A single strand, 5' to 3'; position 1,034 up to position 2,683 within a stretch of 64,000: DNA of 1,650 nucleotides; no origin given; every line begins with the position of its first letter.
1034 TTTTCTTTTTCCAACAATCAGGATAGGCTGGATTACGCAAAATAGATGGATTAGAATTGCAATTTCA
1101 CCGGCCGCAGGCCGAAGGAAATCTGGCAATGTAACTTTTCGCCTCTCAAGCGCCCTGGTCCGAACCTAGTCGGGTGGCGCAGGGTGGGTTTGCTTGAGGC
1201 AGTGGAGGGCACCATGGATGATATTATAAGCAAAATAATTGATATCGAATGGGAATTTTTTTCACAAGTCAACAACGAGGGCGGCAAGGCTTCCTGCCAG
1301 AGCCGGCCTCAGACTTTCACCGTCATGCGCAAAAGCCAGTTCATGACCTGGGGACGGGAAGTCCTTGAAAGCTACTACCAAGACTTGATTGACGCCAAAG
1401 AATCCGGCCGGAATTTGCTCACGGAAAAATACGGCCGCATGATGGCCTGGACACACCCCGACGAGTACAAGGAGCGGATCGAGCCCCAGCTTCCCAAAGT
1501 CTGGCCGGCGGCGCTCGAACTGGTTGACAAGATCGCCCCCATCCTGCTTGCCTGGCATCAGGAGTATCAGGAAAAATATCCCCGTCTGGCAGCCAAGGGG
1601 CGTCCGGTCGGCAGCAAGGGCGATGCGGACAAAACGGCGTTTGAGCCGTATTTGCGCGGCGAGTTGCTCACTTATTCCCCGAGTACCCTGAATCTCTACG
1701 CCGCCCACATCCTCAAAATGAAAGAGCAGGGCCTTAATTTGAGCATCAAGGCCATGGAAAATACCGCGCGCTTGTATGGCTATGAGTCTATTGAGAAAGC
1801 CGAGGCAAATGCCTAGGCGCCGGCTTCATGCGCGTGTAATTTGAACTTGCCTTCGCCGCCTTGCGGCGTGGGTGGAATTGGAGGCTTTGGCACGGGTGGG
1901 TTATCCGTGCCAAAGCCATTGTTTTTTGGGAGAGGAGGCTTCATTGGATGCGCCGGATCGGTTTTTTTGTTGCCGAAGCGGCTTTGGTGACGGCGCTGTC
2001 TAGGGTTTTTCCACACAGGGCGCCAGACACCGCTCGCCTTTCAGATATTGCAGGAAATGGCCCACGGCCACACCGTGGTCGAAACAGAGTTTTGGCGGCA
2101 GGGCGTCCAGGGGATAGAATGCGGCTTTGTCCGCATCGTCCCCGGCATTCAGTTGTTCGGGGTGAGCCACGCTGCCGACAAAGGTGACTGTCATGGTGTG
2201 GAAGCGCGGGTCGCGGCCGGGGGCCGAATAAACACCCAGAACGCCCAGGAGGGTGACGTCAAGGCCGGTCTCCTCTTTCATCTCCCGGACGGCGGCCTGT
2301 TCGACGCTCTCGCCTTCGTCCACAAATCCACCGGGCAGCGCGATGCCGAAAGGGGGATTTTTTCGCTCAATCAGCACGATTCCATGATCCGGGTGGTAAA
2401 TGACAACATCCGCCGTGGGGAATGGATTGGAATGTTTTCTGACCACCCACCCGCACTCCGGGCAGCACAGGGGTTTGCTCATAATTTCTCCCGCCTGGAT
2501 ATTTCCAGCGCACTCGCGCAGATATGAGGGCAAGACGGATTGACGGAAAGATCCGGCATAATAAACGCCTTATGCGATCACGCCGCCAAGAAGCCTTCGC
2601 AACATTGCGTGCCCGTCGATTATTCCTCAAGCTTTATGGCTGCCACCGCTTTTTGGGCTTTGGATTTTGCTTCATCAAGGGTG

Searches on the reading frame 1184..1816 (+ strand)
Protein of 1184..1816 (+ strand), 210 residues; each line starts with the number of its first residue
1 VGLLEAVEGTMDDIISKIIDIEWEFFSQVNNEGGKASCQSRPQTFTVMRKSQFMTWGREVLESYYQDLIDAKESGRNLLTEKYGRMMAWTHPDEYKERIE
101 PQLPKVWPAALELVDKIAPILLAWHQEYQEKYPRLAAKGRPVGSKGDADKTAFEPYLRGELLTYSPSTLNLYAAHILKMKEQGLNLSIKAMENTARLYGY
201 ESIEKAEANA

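Call 78: search_protein_families(library=pfam, proteins=[window:1184-1816:+], max_evalue=0.0001)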
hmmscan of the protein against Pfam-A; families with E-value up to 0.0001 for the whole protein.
window:1184-1816:+ (210 aa): 1 family
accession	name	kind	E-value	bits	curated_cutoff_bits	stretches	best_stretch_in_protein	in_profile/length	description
PF13526.11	DUF4125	-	6.8e-75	251.5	25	1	13-207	2-196/197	Protein of unknown function (DUF4125)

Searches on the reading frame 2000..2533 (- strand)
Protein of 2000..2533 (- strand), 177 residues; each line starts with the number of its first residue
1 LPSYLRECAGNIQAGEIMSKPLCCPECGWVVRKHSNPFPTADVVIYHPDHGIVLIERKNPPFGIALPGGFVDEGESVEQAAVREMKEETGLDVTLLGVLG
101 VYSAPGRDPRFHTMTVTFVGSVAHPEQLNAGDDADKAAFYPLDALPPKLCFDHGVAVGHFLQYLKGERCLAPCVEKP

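Call 78: search_protein_families(library=pfam, proteins=[window:2000-2533:-], max_evalue=0.0001)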
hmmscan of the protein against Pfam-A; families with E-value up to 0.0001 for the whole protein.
window:2000-2533:- (177 aa): 1 family
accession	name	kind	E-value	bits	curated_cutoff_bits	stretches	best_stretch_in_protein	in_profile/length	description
PF00293.34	NUDIX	-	3.4e-24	85.8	21.1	1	39-150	4-124/134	NUDIX domain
